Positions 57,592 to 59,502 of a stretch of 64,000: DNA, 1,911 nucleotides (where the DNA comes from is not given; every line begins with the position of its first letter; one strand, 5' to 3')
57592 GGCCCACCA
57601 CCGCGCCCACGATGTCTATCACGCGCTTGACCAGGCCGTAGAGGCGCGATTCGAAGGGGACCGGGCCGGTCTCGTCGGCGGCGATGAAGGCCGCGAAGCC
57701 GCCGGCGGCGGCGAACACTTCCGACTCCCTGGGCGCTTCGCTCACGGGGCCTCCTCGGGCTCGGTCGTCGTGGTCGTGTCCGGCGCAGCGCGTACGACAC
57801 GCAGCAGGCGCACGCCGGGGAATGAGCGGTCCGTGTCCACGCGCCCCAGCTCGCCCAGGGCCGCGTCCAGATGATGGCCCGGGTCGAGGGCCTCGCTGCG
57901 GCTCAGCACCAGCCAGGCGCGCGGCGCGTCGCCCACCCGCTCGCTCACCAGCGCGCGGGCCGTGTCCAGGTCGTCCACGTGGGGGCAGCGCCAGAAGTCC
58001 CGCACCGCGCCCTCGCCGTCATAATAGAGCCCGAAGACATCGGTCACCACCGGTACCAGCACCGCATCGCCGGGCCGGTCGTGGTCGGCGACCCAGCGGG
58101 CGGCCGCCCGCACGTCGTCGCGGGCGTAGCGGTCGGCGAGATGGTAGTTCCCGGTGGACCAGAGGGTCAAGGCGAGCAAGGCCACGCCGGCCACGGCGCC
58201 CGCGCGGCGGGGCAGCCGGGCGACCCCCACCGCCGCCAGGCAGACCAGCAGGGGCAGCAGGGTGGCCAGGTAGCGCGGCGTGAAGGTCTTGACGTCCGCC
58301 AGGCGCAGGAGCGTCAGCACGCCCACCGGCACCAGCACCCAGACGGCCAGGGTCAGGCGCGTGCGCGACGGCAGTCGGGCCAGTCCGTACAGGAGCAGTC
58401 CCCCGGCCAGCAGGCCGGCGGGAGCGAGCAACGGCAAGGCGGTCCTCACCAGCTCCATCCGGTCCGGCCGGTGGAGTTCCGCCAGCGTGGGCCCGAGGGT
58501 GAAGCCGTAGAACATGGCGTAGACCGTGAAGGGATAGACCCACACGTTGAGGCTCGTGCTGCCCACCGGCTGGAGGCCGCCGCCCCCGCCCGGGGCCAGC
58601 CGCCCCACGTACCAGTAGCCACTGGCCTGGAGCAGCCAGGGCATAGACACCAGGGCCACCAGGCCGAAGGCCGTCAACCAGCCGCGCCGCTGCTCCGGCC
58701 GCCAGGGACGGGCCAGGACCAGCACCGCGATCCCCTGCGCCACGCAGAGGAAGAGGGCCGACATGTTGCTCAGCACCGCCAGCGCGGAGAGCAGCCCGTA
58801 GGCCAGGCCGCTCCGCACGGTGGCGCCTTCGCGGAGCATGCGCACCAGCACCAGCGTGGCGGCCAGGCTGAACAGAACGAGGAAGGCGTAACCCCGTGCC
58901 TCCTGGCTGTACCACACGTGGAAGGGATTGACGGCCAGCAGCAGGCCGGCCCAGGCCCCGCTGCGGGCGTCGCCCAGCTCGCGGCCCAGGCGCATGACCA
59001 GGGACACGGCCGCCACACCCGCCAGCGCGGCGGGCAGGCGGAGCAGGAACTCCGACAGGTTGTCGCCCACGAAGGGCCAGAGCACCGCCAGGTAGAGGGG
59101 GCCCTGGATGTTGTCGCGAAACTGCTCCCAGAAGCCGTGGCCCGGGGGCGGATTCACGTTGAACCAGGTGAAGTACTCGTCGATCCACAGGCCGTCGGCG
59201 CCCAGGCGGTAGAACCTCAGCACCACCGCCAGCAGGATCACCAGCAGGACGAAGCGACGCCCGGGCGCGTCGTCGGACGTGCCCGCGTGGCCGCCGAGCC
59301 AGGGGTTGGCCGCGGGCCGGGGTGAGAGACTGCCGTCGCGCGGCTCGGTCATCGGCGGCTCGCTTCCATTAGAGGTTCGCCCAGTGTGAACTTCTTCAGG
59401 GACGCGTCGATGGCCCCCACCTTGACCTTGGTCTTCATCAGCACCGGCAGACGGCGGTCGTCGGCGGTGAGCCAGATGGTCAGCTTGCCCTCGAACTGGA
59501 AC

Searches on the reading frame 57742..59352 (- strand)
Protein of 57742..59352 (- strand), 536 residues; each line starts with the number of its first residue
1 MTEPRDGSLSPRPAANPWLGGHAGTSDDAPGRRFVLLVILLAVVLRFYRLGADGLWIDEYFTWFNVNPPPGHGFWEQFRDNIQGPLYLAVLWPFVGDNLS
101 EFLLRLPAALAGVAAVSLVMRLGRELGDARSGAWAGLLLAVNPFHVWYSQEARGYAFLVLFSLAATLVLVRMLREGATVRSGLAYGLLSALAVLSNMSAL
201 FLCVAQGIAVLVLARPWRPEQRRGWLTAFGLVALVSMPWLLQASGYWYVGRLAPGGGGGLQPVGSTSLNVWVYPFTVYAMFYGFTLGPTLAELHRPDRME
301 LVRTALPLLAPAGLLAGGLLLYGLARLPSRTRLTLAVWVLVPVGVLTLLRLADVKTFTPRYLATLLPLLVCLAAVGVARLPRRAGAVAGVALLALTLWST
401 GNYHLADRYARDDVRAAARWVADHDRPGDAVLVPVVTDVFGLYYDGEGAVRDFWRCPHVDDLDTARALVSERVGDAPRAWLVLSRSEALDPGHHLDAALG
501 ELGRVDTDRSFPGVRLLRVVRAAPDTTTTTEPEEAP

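Call 85: search_protein_families(library=pfam, proteins=[window:57742-59352:-], max_evalue=0.00001)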
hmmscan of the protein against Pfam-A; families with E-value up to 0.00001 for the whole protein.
window:57742-59352:- (536 aa): 1 family
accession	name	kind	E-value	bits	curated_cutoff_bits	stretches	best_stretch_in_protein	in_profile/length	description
PF13231.12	PMT_2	-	3.9e-11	43.8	26.1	1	95-240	16-158/160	Dolichyl-phosphate-mannose-protein mannosyltransferase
